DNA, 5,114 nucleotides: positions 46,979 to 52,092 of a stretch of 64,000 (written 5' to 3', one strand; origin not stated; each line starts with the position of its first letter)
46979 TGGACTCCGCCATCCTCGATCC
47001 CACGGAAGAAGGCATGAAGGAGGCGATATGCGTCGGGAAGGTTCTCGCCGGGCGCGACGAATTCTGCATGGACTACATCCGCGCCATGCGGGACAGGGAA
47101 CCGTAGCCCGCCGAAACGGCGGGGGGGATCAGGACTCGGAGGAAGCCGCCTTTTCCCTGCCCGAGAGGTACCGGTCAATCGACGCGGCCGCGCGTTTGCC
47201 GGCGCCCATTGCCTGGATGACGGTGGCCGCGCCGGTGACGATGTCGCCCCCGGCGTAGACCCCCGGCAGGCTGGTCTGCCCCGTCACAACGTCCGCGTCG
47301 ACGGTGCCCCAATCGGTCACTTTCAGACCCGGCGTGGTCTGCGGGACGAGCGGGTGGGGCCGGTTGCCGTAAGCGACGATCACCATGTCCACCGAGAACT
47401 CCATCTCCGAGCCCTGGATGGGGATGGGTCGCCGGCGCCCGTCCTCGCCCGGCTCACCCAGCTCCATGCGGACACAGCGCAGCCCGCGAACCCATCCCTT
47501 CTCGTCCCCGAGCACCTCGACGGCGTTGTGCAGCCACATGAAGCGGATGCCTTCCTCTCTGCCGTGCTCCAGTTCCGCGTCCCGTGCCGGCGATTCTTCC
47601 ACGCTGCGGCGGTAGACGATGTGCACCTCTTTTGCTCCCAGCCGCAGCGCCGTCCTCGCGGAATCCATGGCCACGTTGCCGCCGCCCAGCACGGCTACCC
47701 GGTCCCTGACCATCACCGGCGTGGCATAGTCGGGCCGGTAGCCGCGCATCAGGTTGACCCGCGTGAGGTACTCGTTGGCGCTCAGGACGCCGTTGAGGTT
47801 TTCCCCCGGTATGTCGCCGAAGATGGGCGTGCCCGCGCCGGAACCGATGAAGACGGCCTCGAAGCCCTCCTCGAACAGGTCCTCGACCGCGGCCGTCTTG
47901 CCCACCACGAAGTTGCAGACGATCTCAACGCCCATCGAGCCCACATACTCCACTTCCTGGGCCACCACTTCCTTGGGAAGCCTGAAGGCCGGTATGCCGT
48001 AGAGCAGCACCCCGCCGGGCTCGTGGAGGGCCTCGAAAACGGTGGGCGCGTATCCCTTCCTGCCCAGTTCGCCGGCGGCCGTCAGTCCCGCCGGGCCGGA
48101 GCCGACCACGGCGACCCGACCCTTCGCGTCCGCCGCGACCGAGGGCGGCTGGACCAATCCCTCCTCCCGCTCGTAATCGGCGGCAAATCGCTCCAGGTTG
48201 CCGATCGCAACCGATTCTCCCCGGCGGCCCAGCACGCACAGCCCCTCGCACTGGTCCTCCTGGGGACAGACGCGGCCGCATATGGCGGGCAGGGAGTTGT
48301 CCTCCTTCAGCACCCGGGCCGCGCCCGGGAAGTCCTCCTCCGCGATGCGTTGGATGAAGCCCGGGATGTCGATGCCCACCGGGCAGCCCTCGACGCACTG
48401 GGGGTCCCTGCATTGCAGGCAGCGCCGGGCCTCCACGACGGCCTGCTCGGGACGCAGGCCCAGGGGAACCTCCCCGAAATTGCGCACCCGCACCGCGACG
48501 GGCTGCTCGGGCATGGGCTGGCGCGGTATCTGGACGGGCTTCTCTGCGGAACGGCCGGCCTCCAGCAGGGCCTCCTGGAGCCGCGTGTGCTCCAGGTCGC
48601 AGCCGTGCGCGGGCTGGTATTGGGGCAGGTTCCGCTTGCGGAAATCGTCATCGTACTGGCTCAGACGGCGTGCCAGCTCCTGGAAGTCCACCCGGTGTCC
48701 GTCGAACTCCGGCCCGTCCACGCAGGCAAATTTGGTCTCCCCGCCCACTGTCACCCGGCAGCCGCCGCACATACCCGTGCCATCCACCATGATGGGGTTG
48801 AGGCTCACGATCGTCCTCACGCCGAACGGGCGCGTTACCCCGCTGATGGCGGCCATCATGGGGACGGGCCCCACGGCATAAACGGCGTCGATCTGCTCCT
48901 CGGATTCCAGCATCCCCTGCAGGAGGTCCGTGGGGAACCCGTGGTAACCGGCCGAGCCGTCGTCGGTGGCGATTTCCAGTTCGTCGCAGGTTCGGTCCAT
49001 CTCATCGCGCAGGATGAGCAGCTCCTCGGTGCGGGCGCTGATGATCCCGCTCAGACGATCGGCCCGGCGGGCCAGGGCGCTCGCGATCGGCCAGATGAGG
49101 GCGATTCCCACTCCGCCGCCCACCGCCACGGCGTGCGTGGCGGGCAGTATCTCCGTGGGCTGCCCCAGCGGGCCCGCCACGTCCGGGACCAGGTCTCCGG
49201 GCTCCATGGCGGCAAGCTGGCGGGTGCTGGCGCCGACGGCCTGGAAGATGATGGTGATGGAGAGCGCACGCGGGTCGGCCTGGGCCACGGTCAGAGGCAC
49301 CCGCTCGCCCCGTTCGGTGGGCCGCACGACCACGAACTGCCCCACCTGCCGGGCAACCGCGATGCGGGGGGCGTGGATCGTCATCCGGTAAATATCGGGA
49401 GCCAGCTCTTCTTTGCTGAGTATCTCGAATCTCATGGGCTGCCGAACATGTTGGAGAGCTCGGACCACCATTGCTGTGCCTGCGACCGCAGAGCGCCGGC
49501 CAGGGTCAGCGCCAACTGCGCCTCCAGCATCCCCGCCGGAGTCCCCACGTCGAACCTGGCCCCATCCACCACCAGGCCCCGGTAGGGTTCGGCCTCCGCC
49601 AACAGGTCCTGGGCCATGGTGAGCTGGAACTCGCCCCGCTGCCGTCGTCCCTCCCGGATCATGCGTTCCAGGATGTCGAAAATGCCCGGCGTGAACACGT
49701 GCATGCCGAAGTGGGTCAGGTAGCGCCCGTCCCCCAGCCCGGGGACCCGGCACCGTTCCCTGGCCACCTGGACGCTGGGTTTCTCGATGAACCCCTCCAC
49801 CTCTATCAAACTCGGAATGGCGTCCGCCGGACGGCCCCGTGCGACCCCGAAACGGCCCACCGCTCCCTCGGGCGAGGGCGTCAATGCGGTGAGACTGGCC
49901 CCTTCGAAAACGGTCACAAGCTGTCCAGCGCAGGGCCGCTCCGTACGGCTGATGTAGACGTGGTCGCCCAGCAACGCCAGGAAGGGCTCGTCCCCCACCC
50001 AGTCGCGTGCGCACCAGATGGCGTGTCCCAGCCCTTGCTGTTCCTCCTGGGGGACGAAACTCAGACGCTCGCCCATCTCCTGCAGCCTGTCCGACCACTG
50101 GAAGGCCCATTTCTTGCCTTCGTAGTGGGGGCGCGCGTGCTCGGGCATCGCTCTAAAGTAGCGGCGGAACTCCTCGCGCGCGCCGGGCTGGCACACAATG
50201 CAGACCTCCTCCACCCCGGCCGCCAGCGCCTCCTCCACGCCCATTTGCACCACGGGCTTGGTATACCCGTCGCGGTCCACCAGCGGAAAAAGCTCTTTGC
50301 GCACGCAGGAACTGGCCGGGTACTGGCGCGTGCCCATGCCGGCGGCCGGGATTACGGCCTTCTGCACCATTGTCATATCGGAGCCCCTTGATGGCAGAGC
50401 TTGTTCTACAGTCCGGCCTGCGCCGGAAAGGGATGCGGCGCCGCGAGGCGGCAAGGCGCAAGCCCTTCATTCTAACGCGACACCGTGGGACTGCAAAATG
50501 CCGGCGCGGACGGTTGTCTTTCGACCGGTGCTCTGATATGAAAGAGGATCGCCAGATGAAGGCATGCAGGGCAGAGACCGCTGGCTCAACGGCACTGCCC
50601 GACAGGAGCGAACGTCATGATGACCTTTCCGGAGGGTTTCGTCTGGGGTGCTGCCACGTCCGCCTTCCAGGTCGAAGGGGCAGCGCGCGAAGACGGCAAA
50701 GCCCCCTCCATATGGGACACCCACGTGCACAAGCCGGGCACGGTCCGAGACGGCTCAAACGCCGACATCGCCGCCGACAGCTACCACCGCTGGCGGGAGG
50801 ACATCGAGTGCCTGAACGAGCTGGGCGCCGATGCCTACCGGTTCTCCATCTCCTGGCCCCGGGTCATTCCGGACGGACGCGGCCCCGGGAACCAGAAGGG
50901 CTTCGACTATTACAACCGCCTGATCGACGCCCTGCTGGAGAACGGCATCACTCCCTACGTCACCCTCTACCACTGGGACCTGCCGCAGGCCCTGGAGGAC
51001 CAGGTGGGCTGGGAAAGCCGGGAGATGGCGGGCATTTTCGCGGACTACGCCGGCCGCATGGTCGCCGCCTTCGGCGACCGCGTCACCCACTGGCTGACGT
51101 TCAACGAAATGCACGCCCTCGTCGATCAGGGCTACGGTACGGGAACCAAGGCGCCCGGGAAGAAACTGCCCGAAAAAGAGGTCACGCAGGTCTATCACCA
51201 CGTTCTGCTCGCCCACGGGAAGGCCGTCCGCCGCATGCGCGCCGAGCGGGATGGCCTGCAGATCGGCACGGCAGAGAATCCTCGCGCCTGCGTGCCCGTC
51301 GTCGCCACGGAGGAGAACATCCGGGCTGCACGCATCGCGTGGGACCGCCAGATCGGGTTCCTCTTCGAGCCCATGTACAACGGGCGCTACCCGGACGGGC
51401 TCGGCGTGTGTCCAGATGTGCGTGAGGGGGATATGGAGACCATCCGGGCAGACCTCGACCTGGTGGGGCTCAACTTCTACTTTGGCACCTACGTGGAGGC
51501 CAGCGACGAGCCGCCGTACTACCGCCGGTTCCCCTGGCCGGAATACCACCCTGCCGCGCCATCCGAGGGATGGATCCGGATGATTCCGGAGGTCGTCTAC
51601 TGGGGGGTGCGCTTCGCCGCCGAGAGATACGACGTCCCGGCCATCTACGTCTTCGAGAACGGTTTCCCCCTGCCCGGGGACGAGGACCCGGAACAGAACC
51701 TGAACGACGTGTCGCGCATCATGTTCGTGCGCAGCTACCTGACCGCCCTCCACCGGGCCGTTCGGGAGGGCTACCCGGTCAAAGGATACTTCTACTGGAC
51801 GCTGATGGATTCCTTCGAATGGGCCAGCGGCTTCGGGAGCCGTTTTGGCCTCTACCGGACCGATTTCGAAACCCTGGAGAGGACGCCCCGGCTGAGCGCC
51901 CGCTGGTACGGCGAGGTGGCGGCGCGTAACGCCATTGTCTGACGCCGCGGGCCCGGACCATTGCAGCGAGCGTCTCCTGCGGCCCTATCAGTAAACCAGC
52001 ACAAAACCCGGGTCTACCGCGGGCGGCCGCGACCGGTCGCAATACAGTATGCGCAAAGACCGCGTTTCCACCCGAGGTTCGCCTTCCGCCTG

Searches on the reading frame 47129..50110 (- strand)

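Call 13: search_protein_families(library=pfam, proteins=[window:47129-50110:-], max_evalue=0.001)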
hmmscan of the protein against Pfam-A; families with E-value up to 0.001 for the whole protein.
window:47129-50110:- (993 aa): 7 families
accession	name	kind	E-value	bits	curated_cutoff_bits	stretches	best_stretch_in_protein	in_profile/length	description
PF14691.11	Fer4_20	-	1.1e-42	144.8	25.8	1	541-651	1-112/113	Dihydroprymidine dehydrogenase domain II, 4Fe-4S cluster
PF07992.20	Pyr_redox_2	-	1.2e-29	104.2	26.1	1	665-971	2-291/291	Pyridine nucleotide-disulphide oxidoreductase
PF10418.14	DHODB_Fe-S_bind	-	7.5e-13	48.4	23.9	1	438-475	1-41/41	Iron-sulfur cluster binding domain of dihydroorotate dehydrogenase B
PF00070.33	Pyr_redox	-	7.3e-11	42.9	22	1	804-877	1-77/82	Pyridine nucleotide-disulphide oxidoreductase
PF13450.12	NAD_binding_8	-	3.4e-06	27.7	21.9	1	668-700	1-33/68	NAD(P)-binding Rossmann-like domain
PF13738.12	Pyr_redox_3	-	0.00012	21.8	30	0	802-840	164-201/305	Pyridine nucleotide-disulphide oxidoreductase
PF01262.27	AlaDh_PNT_C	-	0.00016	21.6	23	0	778-831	5-56/214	Alanine dehydrogenase/PNT, C-terminal domain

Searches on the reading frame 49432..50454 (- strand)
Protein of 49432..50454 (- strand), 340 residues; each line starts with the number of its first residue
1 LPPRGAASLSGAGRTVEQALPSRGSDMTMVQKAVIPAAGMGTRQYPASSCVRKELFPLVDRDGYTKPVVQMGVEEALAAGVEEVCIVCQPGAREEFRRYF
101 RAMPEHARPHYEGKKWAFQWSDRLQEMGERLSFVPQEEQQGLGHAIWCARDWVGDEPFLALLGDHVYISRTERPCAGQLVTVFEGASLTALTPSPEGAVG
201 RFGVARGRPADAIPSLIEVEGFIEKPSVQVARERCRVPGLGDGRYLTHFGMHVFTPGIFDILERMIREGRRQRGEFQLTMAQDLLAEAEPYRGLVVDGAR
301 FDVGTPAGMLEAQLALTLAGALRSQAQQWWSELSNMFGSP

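Call 13: search_protein_families(library=pfam, proteins=[window:49432-50454:-], max_evalue=0.001)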
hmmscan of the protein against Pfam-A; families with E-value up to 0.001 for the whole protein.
window:49432-50454:- (340 aa): 2 families
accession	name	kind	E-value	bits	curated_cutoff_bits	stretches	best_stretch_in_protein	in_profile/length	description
PF00483.29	NTP_transferase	-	5.3e-21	75.7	21.2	1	32-316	1-242/245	Nucleotidyl transferase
PF12804.13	NTP_transf_3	-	0.00016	22.3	27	1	33-171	1-102/160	MobA-like NTP transferase domain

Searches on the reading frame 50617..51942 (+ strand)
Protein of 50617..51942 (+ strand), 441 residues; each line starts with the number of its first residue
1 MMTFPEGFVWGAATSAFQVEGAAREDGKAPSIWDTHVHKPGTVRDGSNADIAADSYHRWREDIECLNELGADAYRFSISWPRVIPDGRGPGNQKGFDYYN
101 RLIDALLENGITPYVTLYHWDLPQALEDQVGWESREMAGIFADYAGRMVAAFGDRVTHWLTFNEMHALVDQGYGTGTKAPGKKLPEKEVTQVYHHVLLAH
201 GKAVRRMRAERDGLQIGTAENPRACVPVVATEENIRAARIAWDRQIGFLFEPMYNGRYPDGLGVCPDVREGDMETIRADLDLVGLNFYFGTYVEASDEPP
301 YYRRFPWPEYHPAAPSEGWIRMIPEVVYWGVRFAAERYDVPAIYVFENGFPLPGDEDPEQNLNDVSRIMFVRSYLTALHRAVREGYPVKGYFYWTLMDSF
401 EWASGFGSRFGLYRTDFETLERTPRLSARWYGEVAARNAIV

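Call 13: search_protein_families(library=pfam, proteins=[window:50617-51942:+], max_evalue=0.001)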
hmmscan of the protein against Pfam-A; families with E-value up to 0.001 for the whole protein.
window:50617-51942:+ (441 aa): 1 family
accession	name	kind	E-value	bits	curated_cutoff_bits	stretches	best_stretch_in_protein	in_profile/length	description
PF00232.24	Glyco_hydro_1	-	1.9e-137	458.9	22.6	1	3-438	4-451/453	Glycosyl hydrolase family 1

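Call 104: search_protein_families(library=ncbifam, proteins=[window:50617-51942:+], max_evalue=0.001)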
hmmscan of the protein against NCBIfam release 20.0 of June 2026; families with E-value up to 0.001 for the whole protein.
window:50617-51942:+ (441 aa): 8 families
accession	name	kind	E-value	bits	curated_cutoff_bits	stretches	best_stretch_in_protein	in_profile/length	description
TIGR03356.1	BGL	equivalog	2.6e-147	491.2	478.5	1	4-431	1-427/427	GH1 family beta-glucosidase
NF010036.0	PRK13511.1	subfamily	4.9e-87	292.5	610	2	2-261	3-258/469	6-phospho-beta-galactosidase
TIGR01233.1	lacG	equivalog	2.7e-72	244.2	561.2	2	3-260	3-255/472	6-phospho-beta-galactosidase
NF007356.0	PRK09852.1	subfamily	3.8e-43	147.9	623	1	1-438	1-469/474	6-phospho-beta-glucosidase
NF007154.0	PRK09589.1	subfamily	6.7e-43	147.1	624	1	1-438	1-472/476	6-phospho-beta-glucosidase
NF041004.1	Beta_gal_BgaS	equivalog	5.4e-39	134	475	2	92-440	124-468/479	beta-galactosidase BgaS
NF011589.0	PRK15014.1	subfamily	2e-38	132.9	686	1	2-438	4-473/477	6-phospho-beta-glucosidase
NF007158.0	PRK09593.1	subfamily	6.9e-36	124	639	1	50-262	66-280/478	6-phospho-beta-glucosidase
